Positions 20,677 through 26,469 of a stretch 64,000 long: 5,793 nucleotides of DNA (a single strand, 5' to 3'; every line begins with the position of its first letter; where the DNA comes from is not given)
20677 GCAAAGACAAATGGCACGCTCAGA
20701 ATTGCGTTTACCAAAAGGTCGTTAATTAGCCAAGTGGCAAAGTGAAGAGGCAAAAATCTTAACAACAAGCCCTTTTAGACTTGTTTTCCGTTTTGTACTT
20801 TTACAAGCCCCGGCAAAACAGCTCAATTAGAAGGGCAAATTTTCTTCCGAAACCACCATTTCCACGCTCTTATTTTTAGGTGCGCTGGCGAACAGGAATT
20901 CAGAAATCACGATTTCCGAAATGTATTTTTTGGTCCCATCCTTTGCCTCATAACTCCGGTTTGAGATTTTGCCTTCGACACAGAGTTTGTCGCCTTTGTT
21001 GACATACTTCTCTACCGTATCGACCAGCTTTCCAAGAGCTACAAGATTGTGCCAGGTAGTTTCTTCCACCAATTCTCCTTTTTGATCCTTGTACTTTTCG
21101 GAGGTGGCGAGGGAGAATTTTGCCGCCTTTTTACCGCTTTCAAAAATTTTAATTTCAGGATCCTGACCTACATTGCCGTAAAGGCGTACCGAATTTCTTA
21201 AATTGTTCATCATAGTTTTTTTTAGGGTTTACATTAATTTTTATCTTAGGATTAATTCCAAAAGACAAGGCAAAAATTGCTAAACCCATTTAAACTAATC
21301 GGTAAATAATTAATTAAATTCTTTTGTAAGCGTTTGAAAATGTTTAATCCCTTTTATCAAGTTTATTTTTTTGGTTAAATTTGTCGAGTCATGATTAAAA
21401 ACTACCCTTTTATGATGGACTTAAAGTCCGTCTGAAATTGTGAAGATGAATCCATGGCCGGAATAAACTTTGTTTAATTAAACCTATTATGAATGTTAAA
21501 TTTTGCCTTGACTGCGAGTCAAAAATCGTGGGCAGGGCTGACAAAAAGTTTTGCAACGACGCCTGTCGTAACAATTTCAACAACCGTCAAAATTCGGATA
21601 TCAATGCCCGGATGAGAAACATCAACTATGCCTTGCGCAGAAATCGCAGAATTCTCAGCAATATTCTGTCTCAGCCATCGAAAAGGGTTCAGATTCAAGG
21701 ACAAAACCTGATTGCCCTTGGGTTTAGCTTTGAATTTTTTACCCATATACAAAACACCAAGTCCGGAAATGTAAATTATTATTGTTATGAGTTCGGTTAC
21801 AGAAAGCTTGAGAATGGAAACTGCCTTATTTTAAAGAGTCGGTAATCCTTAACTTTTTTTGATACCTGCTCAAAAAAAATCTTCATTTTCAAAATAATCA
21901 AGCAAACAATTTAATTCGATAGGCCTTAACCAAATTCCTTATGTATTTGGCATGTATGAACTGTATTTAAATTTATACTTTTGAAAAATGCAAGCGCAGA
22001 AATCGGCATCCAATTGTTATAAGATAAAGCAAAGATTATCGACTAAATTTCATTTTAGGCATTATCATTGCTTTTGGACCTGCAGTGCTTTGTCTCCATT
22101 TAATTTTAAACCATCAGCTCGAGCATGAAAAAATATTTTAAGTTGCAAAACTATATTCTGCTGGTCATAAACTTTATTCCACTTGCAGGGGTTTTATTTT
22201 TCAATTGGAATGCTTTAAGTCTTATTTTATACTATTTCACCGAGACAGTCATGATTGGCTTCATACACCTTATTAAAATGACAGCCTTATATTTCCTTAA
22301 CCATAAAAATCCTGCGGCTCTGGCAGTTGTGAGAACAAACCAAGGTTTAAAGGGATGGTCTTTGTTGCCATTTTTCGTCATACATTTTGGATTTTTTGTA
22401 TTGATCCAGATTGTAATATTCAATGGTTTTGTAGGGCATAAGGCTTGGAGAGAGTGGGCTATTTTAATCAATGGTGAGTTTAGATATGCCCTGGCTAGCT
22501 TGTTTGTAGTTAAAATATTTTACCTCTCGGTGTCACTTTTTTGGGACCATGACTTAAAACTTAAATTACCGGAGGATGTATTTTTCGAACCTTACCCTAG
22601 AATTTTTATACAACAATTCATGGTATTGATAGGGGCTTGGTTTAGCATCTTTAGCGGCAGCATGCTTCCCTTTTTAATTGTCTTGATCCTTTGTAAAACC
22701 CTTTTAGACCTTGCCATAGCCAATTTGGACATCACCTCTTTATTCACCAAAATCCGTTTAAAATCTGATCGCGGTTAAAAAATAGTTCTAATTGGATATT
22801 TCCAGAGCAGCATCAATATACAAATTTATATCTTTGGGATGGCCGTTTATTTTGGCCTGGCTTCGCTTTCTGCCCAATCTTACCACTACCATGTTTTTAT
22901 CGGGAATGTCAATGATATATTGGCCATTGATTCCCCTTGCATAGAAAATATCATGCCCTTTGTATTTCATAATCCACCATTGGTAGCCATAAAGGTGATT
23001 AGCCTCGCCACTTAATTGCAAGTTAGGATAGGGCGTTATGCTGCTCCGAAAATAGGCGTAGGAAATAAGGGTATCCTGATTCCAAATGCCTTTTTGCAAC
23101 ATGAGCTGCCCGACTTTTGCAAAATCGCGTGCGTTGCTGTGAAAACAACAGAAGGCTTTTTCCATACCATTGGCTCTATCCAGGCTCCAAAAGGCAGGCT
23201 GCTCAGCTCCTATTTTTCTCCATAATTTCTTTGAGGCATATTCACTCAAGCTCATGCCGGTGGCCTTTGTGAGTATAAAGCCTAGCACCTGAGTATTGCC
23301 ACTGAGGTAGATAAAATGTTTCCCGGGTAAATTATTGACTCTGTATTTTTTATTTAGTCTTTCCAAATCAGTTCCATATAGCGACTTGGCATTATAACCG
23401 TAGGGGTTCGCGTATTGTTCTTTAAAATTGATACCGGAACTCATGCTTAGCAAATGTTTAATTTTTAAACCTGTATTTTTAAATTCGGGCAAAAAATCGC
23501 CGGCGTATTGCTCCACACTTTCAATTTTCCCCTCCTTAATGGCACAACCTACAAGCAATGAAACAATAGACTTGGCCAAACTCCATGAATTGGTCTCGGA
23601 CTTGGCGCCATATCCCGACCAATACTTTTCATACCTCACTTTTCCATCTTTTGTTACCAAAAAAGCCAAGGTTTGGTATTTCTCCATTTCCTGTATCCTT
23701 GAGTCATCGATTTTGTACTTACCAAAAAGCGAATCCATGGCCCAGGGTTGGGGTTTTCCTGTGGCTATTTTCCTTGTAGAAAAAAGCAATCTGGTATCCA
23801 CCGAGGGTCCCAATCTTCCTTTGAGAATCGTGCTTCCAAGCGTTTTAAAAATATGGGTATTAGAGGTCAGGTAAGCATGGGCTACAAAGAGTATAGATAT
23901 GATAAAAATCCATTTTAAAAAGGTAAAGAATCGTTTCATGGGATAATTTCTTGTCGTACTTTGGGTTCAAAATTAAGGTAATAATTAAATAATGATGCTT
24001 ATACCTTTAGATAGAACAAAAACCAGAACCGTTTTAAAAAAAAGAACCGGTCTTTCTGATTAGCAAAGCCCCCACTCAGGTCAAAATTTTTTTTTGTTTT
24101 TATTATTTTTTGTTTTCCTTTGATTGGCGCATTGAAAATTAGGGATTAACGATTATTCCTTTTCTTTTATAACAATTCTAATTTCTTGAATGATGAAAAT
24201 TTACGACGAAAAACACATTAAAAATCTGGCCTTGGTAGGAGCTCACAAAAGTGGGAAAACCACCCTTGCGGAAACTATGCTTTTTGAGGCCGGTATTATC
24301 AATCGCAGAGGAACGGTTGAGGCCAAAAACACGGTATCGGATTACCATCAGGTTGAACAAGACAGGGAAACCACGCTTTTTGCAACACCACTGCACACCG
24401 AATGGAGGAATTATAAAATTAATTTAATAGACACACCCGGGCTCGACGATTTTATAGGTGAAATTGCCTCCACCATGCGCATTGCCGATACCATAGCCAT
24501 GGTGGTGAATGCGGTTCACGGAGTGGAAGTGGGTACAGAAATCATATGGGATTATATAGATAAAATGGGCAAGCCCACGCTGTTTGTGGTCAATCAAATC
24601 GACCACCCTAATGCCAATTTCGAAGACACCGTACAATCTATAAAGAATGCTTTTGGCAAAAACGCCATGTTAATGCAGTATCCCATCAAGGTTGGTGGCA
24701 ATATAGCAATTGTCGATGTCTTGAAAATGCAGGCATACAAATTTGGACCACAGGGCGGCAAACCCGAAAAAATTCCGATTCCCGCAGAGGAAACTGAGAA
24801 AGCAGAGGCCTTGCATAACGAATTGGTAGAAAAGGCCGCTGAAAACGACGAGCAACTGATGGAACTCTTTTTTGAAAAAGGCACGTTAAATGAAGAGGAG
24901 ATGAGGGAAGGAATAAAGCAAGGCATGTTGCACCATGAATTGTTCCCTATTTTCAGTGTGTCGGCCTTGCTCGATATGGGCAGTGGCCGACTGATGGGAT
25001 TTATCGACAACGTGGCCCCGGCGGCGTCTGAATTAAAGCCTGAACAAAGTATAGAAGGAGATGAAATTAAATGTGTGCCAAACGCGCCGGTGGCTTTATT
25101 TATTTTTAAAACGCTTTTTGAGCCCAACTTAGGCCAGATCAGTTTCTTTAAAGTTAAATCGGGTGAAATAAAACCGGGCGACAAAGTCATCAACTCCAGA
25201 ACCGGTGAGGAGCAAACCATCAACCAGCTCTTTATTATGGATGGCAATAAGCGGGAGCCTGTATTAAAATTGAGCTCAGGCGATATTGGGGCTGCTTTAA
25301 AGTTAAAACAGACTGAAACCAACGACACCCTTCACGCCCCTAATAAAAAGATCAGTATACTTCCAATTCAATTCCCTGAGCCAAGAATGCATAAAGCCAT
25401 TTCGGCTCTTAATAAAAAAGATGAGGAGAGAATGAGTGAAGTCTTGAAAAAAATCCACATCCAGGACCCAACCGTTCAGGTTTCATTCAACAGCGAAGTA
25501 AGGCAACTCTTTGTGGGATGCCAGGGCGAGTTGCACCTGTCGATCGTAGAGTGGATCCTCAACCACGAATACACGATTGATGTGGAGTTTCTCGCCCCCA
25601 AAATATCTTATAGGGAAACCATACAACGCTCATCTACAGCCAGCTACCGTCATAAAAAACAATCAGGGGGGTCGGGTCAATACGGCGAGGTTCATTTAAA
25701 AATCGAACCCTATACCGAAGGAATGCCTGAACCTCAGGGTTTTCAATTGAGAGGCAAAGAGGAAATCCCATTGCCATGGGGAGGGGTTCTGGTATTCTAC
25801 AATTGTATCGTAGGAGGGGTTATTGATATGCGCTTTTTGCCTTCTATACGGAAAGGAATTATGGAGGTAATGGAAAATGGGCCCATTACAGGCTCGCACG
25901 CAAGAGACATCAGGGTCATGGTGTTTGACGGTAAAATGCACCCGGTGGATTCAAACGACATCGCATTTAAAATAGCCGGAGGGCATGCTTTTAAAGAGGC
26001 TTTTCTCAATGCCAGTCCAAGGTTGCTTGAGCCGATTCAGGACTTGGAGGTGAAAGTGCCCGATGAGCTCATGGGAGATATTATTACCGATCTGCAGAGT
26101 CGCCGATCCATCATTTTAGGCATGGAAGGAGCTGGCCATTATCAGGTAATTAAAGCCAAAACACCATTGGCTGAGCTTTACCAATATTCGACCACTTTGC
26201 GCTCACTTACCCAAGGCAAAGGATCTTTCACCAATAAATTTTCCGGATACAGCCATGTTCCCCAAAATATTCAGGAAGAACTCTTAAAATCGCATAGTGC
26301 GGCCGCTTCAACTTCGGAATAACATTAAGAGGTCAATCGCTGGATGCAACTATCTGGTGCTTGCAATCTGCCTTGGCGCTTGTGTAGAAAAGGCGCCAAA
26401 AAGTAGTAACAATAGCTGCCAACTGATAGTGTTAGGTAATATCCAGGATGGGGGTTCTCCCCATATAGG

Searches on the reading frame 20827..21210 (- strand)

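Call 55: search_protein_families(library=pfam, proteins=[window:20827-21210:-], max_evalue=0.001)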
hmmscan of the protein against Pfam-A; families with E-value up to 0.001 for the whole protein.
window:20827-21210:- (127 aa): 1 family
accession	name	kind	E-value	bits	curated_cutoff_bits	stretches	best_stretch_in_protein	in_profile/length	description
PF00436.31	SSB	-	6.9e-29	100.4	26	1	6-107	2-103/104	Single-strand binding protein family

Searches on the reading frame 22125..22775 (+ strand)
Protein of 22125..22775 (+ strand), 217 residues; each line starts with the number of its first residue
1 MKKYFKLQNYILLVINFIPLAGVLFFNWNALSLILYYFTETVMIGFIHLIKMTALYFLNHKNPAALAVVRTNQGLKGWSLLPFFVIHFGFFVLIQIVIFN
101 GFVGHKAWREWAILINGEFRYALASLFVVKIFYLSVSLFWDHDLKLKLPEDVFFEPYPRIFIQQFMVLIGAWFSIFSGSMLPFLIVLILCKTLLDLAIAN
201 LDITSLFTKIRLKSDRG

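Call 55: search_protein_families(library=pfam, proteins=[window:22125-22775:+], max_evalue=0.001)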
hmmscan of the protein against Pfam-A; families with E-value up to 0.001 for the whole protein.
window:22125-22775:+ (217 aa): 1 family
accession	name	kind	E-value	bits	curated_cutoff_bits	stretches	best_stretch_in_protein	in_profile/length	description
PF20108.4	DUF6498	-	5.7e-32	111.1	23.7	1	4-199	7-194/207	Family of unknown function (DUF6498)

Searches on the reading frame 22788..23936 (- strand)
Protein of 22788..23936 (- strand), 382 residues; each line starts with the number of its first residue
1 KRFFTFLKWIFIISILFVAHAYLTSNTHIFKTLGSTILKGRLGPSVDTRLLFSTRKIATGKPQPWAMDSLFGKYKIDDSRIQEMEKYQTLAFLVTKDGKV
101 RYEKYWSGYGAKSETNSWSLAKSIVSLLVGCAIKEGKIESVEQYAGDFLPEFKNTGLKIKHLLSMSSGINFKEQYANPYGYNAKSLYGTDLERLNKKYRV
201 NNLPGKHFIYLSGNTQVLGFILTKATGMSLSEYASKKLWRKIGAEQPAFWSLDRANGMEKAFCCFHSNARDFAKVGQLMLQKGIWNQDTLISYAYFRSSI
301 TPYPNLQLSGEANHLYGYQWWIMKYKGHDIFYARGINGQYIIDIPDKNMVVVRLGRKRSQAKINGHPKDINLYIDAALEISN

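Call 55: search_protein_families(library=pfam, proteins=[window:22788-23936:-], max_evalue=0.001)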
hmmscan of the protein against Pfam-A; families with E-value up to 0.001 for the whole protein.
window:22788-23936:- (382 aa): 1 family
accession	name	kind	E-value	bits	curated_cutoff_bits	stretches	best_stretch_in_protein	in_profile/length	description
PF00144.29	Beta-lactamase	-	4.3e-23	82.4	27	1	81-354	5-307/329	Beta-lactamase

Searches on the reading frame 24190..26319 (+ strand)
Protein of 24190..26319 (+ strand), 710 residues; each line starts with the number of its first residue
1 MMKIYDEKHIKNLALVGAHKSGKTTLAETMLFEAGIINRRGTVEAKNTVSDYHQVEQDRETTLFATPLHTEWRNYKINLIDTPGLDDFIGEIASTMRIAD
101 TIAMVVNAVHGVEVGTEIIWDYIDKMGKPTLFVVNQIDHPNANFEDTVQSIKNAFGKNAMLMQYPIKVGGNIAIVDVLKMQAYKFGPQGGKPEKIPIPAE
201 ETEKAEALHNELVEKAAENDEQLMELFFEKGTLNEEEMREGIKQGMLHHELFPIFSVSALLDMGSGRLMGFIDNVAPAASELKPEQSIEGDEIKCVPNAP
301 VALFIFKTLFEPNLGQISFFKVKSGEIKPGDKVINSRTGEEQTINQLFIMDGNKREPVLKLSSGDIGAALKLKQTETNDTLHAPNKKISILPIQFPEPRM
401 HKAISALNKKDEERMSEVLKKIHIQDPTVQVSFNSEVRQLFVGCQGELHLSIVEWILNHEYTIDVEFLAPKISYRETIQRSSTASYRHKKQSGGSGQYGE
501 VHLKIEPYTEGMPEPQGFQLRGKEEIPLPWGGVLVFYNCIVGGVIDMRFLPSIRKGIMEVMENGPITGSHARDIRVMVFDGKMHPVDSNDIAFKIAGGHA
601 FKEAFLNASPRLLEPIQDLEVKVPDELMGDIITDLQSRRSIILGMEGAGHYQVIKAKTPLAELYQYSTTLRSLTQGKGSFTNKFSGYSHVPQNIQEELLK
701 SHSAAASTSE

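Call 55: search_protein_families(library=pfam, proteins=[window:24190-26319:+], max_evalue=0.001)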
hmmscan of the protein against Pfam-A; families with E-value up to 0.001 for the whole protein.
window:24190-26319:+ (710 aa): 9 families
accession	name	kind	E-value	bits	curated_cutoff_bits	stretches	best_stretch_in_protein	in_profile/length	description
PF00009.33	GTP_EFTU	-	9.7e-35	120.3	26.5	1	9-277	2-187/188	Elongation factor Tu GTP binding domain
PF03764.24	EFG_IV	-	2.5e-31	108.4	24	2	527-608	39-120/121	Elongation factor G, domain IV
PF00679.30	EFG_C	-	3.5e-28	97.9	27.9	1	611-697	1-88/89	Elongation factor G C-terminus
PF14492.12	EFG_III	-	5e-17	62.2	27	1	395-467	1-73/75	Elongation Factor G, domain III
PF22042.2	EF-G_D2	-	3.7e-11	43.4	27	1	301-382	2-82/84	Elongation factor G domain 2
PF03144.31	GTP_EFTU_D2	-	1.1e-10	42.2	30.3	1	315-381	1-72/73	Elongation factor Tu domain 2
PF01926.29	MMR_HSR1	-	6.1e-08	33.2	21.9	1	13-136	2-113/113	50S ribosome-binding GTPase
PF00350.29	Dynamin_N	-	0.0003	21.3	27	0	69-136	95-167/168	Dynamin family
PF00735.24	Septin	-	0.00085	19.1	26.2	0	12-103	6-90/280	Septin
